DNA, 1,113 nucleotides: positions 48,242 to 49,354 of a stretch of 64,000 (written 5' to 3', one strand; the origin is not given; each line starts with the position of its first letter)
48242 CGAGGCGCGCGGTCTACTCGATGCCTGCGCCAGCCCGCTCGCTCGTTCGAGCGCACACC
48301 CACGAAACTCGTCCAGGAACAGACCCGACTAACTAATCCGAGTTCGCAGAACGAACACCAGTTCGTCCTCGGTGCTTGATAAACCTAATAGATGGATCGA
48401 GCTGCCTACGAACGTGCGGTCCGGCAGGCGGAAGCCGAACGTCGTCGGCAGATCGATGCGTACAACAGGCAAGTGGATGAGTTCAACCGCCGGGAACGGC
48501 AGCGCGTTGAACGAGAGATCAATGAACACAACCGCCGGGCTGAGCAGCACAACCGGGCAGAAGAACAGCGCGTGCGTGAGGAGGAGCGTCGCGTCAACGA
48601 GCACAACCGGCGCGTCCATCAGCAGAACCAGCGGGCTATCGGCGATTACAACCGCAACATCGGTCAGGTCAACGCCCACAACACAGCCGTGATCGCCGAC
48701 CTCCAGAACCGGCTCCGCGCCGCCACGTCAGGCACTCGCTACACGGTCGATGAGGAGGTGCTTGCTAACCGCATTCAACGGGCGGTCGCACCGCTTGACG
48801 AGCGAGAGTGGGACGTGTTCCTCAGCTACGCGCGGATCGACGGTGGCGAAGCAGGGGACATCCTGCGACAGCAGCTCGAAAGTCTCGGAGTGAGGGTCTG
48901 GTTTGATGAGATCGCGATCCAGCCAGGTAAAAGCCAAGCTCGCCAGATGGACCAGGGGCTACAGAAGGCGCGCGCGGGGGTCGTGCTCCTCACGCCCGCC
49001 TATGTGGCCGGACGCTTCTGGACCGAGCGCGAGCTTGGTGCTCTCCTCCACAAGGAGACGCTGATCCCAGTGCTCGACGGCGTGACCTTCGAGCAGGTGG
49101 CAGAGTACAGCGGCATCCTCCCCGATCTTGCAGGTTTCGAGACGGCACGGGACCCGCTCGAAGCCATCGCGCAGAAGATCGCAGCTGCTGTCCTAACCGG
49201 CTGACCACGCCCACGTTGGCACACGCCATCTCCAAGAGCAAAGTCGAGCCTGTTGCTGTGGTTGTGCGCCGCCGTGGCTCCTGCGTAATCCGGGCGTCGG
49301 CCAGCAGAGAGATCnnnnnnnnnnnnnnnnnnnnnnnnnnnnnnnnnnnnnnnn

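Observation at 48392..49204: Stand-alone TIR-domain protein with an unusual Asn-ladder coiled-coil N-terminus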

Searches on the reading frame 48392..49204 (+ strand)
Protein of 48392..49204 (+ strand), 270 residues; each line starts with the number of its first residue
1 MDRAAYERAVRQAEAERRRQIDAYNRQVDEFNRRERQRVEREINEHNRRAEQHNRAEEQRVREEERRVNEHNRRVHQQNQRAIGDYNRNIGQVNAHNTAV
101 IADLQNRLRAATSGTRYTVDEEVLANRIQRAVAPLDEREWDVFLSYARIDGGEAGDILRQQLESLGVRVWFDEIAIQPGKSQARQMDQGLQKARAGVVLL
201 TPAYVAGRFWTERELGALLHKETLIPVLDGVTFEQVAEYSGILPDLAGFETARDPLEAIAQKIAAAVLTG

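Call 3: search_protein_families(library=pfam, proteins=[window:48392-49204:+], max_evalue=0.01)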
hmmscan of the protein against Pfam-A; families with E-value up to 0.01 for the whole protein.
window:48392-49204:+ (270 aa): 2 families
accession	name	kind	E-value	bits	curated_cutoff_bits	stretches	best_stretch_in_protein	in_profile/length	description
PF13676.11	TIR_2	-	2.1e-16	61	28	1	142-230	1-92/122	TIR domain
PF01582.25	TIR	-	0.00032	21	21.3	1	158-220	21-82/179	TIR domain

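Call 4: search_protein_families(library=padloc, proteins=[window:48392-49204:+], max_evalue=0.01)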
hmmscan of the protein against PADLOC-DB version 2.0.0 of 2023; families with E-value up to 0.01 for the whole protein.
window:48392-49204:+ (270 aa): 10 families
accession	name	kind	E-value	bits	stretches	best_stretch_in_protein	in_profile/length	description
PDLC05062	PDC-S66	-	2.2e-33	113.9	1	12-267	29-280/282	-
PDLC00424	ThsB1|ThsB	-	1.4e-23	81.9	1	140-267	102-232/234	TIR-like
PDLC00417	ThsB1|ThsB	-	8.7e-13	46.4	1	136-264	163-296/303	TIR-like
PDLC02012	SAVED5--SAVED_TIR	-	1.2e-10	39.1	1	141-222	15-95/404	-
PDLC00727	Effector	-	4.4e-09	33.3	1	140-220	174-254/590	TIR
PDLC02013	SAVED5--SAVED_TIR_JAB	-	2.7e-07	27.5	1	140-220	173-253/584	-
PDLC00728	Effector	-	9.4e-07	26.1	1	141-219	11-89/432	TIR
PDLC00434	ThsB1|ThsB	-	9.8e-06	22.9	1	137-217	136-215/396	TIR-like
PDLC02962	RT-TIR_XII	-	1.4e-05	22.1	1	36-222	262-427/478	single gene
PDLC02400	Aga_TIR-PNTD1-PNTD2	-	0.005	13.2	1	134-200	180-247/639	Class I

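Call 6: search_protein_families(library=ncbifam, proteins=[window:48392-49204:+], max_evalue=0.01)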
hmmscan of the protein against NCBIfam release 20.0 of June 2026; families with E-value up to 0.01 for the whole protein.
window:48392-49204:+ (270 aa): 4 families
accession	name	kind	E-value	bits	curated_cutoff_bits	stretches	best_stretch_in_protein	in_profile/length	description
NF042941.1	Retron_TIR_antiphage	equivalog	2e-11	43.4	600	1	67-222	278-421/464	TIR domain-containing anti-phage reverse transcriptase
NF058526.1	Thoeris_type3_ThcB4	equivalog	7.5e-09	34.9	220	1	135-221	123-208/375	Thoeris type III anti-phage system protein ThcB4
TIGR02937.1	sigma70-ECF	superfamily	0.00037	20.2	42.9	1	37-242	62-145/165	sigma-70 family RNA polymerase sigma factor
TIGR00570.1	cdk7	equivalog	0.0011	18.5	160.2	1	16-110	117-210/309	CDK-activating kinase assembly factor MAT1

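Call 11: find_homologous_proteins(query=window:48392-49204:+, max_evalue=0.001)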
Query window:48392-49204:+ (270 aa): 1110 proteins with E <= 0.001 among 5060 candidates; the best 120 are listed.
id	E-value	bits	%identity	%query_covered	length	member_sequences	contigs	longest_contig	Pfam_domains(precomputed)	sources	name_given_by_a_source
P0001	7.7e-159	545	94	100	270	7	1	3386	PF13676.12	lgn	-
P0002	2.8e-156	537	93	100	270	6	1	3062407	PF13676.12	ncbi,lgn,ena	-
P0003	2.5e-151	520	90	100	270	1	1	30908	PF13676.12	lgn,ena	-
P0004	6.4e-148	509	88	99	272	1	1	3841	PF13676.12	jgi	jgi:hypothetical protein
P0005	1.0e-126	440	78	100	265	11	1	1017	PF13676.12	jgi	jgi:hypothetical protein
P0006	1.5e-119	416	74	100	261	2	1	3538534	PF13676.12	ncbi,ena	-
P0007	1.7e-116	406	73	100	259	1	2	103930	PF13676.12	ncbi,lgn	-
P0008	2.2e-110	386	68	100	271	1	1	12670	PF13676.12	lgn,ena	-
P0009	2.9e-109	383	69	99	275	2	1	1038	PF13676.12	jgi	jgi:hypothetical protein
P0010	5.2e-108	379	66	94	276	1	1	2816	PF13676.12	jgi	-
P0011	2.5e-107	376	66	99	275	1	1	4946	PF13676.12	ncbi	-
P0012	3.0e-107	376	68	99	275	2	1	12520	PF13676.12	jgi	jgi:TIR domain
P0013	3.5e-105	369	68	100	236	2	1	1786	PF13676.12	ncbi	-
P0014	1.2e-104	368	66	97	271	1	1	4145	PF13676.12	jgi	jgi:TIR domain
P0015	4.6e-104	366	65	100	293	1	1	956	PF13676.12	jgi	jgi:hypothetical protein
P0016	1.3e-101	358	64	100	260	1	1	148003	PF13676.12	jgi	jgi:hypothetical protein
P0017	2.0e-101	357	65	96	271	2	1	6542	PF13676.12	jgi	jgi:hypothetical protein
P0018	4.7e-101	356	66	99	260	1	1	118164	PF13676.12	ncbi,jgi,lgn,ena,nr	ncbi:MAG TPA: TIR domain-containing protein [Solirubrobacteraceae bacterium]|nr:TIR domain-containin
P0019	7.4e-101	355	64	100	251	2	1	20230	PF13676.12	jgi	jgi:hypothetical protein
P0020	9.6e-101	355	65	97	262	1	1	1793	PF13676.12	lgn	-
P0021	1.2e-100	354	64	93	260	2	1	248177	PF13676.12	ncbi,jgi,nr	ncbi:MAG TPA: toll/interleukin-1 receptor domain-containing protein [Thermoleophilaceae bacterium]|n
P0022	1.4e-100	354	67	93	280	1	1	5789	PF13676.12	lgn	-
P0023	1.6e-100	354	63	100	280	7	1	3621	PF13676.12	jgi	jgi:hypothetical protein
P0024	3.0e-100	353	64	97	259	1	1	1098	PF13676.12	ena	-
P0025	3.7e-100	353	67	97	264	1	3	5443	PF13676.12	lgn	-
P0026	2.0e-99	350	65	99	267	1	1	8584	PF13676.12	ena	-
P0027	2.3e-99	350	67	93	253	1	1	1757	PF13676.12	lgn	-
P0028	2.5e-99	350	64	100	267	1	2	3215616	PF13676.12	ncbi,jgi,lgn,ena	jgi:hypothetical protein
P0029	3.9e-99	349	62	99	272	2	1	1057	PF13676.12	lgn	-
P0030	1.5e-98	348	62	99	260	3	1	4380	PF13676.12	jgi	jgi:hypothetical protein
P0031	2.0e-98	347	62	100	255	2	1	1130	PF13676.12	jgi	jgi:hypothetical protein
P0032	2.2e-98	347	62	99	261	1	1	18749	PF13676.12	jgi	jgi:hypothetical protein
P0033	3.1e-98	347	63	99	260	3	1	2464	PF13676.12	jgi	jgi:hypothetical protein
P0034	1.1e-97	345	64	97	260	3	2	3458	PF13676.12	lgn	-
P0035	6.6e-97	342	65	99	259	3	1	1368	PF01582.26,PF13676.12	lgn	-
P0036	6.8e-97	342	65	97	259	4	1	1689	PF13676.12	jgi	jgi:TIR domain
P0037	7.5e-97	342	64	96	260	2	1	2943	PF13676.12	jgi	jgi:hypothetical protein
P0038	1.4e-96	341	62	100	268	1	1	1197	PF13676.12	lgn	-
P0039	1.7e-96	341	62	99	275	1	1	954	PF13676.12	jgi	jgi:hypothetical protein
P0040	2.1e-96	341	66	100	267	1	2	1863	PF13676.12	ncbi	-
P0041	2.1e-96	341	63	88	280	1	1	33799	PF13676.12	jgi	jgi:hypothetical protein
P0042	5.7e-96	339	65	93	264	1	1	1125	PF01582.26,PF13676.12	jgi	jgi:hypothetical protein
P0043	6.0e-96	339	69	86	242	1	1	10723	PF13676.12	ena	-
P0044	8.8e-96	338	64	96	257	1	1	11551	PF13676.12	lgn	-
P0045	1.0e-95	338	63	96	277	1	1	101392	PF13676.12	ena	-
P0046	1.9e-95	337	69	86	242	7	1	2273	PF13676.12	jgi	jgi:TIR domain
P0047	1.9e-95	337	62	97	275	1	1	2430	PF13676.12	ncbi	-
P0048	3.3e-95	337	63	100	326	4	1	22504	PF13676.12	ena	-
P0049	3.4e-95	337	68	84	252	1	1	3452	PF13676.12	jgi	jgi:hypothetical protein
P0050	3.6e-95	336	63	97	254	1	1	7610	PF13676.12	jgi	jgi:TIR domain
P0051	4.8e-95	336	61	99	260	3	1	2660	PF13676.12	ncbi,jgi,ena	-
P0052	5.4e-95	336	60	99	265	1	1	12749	PF13676.12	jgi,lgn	jgi:hypothetical protein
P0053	7.4e-95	335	60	100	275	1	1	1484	PF13676.12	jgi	jgi:hypothetical protein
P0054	1.1e-94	335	68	86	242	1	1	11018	PF13676.12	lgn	-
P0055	1.2e-94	335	62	99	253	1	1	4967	PF13676.12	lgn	-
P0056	1.8e-94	334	68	86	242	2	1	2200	PF13676.12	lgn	-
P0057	2.1e-94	334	69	86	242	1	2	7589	PF13676.12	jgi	jgi:hypothetical protein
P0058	2.4e-94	334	61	94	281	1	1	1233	PF13676.12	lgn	-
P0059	2.7e-94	334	61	99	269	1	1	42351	PF13676.12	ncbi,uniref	ncbi:toll/interleukin-1 receptor domain-containing protein [Patulibacter sp. NPDC049589]|uniref:toll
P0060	3.0e-94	333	64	96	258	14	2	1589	PF13676.12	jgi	jgi:hypothetical protein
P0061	3.9e-94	333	61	97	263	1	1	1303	PF13676.12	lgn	-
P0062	5.4e-94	333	62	89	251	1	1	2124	PF13676.12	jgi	jgi:hypothetical protein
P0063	6.4e-94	332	62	96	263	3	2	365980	PF13676.12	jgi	jgi:hypothetical protein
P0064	7.4e-94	332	63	93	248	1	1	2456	PF13676.12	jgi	jgi:hypothetical protein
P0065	8.0e-94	332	67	84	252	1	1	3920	PF13676.12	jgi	jgi:hypothetical protein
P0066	1.6e-93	331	64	96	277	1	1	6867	PF13676.12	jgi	jgi:hypothetical protein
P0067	2.0e-93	331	67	86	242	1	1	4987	PF13676.12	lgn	-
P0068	2.7e-93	330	67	86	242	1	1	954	PF13676.12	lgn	-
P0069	4.5e-93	330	62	99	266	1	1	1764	PF13676.12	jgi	jgi:hypothetical protein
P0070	5.7e-93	329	61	97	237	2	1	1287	PF13676.12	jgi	jgi:hypothetical protein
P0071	5.9e-93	329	60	100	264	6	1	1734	PF13676.12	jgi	jgi:hypothetical protein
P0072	6.3e-93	329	64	94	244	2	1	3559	PF13676.12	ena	-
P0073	7.6e-93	329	60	97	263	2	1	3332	PF13676.12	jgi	jgi:hypothetical protein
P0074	8.0e-93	329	69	86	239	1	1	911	PF13676.12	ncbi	-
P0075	8.5e-93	329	61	100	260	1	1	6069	PF13676.12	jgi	jgi:TIR domain-containing protein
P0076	9.8e-93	329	69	86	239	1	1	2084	PF13676.12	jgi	-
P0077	1.3e-92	328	61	96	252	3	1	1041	PF13676.12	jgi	-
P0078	1.9e-92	328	62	96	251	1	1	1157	PF13676.12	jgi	jgi:TIR domain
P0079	2.2e-92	327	62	96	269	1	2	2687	PF13676.12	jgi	jgi:hypothetical protein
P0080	2.6e-92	327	68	82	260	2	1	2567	PF13676.12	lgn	-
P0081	2.7e-92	327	69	86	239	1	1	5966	PF13676.12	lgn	-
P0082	4.5e-92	326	61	97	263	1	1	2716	PF13676.12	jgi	jgi:hypothetical protein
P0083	4.8e-92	326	60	98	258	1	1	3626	PF13676.12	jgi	jgi:hypothetical protein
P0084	4.8e-92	326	66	86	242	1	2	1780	PF13676.12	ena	-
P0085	5.0e-92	326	61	98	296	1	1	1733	PF13676.12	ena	-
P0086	5.9e-92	326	65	85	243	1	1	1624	PF13676.12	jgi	jgi:hypothetical protein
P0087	6.5e-92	326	65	86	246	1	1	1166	PF13676.12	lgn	-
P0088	7.1e-92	326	62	97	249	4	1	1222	PF13676.12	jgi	jgi:hypothetical protein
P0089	8.5e-92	325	63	100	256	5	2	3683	PF13676.12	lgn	-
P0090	9.8e-92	325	67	86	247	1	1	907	PF13676.12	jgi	jgi:hypothetical protein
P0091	1.3e-91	325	67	86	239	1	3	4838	PF13676.12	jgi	jgi:hypothetical protein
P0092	1.3e-91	325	72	77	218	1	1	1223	PF13676.12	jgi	jgi:hypothetical protein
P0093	1.5e-91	325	64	86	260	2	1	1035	PF01582.26,PF13676.12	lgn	-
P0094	2.0e-91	324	67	86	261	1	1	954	PF13676.12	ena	-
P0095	2.2e-91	324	61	96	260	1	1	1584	PF13676.12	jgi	jgi:hypothetical protein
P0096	2.3e-91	324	64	87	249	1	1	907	PF13676.12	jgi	jgi:hypothetical protein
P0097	2.5e-91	324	66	86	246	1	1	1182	PF13676.12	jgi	jgi:hypothetical protein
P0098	2.8e-91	324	62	100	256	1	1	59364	PF13676.12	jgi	jgi:TIR domain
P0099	3.5e-91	323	60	96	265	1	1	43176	PF13676.12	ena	-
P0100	3.5e-91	323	61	91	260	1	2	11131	PF13676.12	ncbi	-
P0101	4.9e-91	323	59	100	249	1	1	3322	PF13676.12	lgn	-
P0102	5.9e-91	323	68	85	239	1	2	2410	PF13676.12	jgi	jgi:hypothetical protein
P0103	7.6e-91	322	63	96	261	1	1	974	PF13676.12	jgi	-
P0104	1.2e-90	322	64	93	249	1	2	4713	PF13676.12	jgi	jgi:hypothetical protein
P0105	1.3e-90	322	71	77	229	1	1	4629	PF13676.12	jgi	jgi:hypothetical protein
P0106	1.4e-90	321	64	87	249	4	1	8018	PF13676.12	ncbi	-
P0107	1.5e-90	321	66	85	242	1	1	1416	PF13676.12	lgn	-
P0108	1.6e-90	321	62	93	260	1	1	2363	PF13676.12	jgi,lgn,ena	-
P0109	1.6e-90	321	64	87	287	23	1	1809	PF13676.12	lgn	-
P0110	2.5e-90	321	60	100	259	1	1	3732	PF13676.12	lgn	-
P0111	2.6e-90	321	62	96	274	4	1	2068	PF13676.12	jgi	jgi:TIR domain-containing protein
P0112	3.1e-90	320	63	90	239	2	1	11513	PF13676.12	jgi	-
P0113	5.2e-90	320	61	100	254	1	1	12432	PF13676.12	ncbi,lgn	-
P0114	8.1e-90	319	60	97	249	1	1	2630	PF13676.12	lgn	-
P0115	1.5e-89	318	61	99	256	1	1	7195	PF13676.12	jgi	jgi:hypothetical protein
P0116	1.5e-89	318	60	100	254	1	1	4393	PF13676.12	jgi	jgi:TIR domain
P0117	1.5e-89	318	59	96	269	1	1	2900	PF13676.12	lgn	-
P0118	1.7e-89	318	62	96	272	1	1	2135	PF13676.12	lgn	-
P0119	1.7e-89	318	63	94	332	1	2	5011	PF13676.12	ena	-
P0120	2.5e-89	317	67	81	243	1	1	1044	PF01582.26,PF13676.12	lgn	-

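Call 13: search_solved_structures(query=window:48392-49204:+, max_evalue=1, show_alignments=3)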
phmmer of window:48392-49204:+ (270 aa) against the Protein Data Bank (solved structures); distinct sequences matched with E-value up to 1: 36.
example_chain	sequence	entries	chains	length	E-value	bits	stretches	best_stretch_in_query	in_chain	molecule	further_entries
7uwg_A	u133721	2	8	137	3.3e-15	59.8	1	138-267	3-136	Molecular chaperone Tir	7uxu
8g83_A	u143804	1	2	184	5.2e-15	59.1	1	138-268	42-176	NAD(+) hydrolase AbTIR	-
3h16_A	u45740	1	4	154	4.3e-14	56.1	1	140-265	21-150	TIR protein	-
7uxr_A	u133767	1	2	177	7.5e-13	52.1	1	139-261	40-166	TIR domain protein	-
4lzp_B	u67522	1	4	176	1.1e-12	51.5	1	119-264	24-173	Putative uncharacterized protein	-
4lqc_A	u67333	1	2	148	2.3e-11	47.2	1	137-265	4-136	TcpB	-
4c7m_A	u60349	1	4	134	2.3e-10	43.9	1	141-264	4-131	Toll/interleukin-1 receptor domain-containing protein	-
10ra_A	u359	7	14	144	0.00052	23.1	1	141-233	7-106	Sterile alpha and TIR motif-containing protein 1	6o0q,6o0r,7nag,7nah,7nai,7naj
9mw1_B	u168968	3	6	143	0.00053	23.1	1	141-233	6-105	NAD(+) hydrolase SARM1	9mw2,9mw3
9tzw_A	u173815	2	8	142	0.00054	23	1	141-233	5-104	NAD(+) hydrolase SARM1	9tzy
6o0u_A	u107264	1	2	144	0.00055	23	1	141-233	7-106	Sterile alpha and TIR motif-containing protein 1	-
10rb_A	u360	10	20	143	0.00055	23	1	141-233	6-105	NAD(+) hydrolase SARM1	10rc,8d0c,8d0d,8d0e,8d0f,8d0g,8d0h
9hq0_A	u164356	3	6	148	0.00058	22.9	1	141-233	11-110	NAD(+) hydrolase SARM1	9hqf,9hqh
8p2m_A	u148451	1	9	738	0.0016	21.5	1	135-234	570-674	NAD(+) hydrolase tir-1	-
6o0v_A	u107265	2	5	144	0.0062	19.6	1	141-233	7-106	Sterile alpha and TIR motif-containing protein 1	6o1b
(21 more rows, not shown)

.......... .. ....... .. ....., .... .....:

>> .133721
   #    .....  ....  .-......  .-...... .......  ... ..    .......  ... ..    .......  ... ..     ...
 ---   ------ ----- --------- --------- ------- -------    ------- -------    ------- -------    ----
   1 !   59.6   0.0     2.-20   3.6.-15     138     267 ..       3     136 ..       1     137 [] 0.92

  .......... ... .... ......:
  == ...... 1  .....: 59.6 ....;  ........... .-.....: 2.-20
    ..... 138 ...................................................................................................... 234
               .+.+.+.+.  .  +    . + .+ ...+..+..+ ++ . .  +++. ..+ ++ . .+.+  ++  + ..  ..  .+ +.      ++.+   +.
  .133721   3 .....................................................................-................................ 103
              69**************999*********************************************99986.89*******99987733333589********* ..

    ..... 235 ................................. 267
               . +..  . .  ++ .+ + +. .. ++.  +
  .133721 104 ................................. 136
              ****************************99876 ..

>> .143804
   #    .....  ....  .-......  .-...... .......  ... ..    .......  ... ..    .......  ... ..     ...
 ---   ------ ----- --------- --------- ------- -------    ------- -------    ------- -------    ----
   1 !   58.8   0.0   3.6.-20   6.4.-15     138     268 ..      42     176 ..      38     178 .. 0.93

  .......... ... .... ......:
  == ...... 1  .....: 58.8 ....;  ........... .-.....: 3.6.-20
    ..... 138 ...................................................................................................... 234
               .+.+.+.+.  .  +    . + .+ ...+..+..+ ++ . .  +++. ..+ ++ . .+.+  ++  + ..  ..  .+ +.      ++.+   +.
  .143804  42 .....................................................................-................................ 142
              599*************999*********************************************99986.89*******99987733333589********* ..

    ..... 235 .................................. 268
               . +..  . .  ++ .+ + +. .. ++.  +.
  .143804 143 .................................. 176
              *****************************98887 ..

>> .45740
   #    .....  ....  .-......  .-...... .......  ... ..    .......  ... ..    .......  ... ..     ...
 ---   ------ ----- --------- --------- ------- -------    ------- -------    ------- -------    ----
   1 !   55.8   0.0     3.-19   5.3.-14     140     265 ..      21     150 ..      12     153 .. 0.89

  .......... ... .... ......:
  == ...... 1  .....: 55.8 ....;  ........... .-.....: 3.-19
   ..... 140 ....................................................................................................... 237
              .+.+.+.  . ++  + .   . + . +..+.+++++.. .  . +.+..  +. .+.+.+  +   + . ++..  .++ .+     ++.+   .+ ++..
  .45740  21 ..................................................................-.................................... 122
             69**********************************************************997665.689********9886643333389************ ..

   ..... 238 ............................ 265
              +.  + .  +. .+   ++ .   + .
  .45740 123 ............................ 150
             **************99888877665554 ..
